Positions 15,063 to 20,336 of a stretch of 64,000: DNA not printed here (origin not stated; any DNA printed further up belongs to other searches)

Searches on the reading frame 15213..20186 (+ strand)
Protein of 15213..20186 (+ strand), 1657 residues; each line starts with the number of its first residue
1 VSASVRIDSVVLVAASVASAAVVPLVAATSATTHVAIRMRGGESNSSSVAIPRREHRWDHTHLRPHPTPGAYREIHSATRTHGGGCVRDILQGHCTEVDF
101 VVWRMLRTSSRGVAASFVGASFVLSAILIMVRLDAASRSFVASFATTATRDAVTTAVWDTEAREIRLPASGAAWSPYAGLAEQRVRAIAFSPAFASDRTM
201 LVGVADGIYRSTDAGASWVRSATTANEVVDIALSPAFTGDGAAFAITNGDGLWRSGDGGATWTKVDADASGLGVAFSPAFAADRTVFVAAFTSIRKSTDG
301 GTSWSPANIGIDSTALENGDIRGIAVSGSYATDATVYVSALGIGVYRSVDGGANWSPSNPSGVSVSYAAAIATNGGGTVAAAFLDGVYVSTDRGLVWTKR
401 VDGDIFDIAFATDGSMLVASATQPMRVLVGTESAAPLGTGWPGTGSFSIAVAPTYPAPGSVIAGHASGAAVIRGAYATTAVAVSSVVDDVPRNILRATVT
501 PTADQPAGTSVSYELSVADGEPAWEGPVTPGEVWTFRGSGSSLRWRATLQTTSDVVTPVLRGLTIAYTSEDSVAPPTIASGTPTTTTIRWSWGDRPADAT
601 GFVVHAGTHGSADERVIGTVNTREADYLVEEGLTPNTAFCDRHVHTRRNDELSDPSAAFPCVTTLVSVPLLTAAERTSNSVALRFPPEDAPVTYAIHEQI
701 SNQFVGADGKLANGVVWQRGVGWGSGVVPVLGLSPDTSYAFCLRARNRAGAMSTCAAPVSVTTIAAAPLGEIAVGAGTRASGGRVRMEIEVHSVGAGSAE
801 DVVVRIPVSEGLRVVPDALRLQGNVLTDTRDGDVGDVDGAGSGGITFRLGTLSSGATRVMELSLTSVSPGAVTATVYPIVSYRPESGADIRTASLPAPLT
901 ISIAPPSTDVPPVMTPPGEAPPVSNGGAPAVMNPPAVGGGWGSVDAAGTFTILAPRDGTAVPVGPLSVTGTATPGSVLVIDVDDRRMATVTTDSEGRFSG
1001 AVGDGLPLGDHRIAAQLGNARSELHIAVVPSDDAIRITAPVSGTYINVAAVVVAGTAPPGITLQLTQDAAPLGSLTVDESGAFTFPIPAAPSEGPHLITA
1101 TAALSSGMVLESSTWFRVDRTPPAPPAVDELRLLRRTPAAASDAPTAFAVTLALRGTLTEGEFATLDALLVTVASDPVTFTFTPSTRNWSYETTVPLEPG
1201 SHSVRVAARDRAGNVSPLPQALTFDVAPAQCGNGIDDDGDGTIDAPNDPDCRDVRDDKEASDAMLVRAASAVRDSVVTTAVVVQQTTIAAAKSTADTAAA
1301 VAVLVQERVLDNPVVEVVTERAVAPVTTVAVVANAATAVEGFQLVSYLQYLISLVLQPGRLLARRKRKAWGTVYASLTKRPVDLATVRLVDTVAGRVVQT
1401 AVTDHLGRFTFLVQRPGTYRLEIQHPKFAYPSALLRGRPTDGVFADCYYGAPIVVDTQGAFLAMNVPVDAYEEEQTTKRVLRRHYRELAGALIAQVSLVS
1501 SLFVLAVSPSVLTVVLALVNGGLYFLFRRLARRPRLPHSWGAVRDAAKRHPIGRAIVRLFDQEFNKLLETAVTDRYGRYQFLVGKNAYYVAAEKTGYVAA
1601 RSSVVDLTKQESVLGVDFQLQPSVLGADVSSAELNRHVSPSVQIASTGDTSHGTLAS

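Call 76: search_protein_families(library=pfam, proteins=[window:15213-20186:+], max_evalue=0.001)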
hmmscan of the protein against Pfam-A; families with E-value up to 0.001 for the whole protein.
window:15213-20186:+ (1657 aa): 11 families
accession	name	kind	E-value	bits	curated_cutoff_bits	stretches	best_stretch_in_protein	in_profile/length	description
PF13620.12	CarboxypepD_reg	-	3.6e-21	75.7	32.3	2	1371-1429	4-60/82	Carboxypeptidase regulatory-like domain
PF19077.6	Big_13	-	4.5e-10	40.4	27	1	1167-1224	41-100/102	Bacterial Ig-like domain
PF17936.7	Big_6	-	1.8e-09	38.1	27.6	0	1046-1097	10-62/83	Bacterial Ig domain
PF15902.12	Sortilin-Vps10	-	6.8e-09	35.4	33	1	208-278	3-77/446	Sortilin, neurotensin receptor 3,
PF17210.9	SdrD_B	-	1.5e-08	35.3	29.7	0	1380-1430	22-71/112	SdrD B-like domain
PF11974.14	bMG3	-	7.8e-08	32.7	34.9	0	1543-1609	19-87/103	Bacterial alpha-2-macroglobulin MG3 domain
PF00041.27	fn3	-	2e-06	28.3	25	0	671-752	6-75/84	Fibronectin type III domain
PF02012.26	BNR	-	5.5e-06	26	27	0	297-306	3-12/12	BNR/Asp-box repeat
PF09136.16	Glucodextran_B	-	6.5e-06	26.4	27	0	1187-1216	44-73/83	Glucodextranase, domain B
PF13715.12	CarbopepD_reg_2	-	9.7e-06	26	32.2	0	1371-1425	3-52/88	CarboxypepD_reg-like domain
PF14870.12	PSII_BNR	-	0.00018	21.3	27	0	178-305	13-138/303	Photosynthesis system II assembly factor YCF48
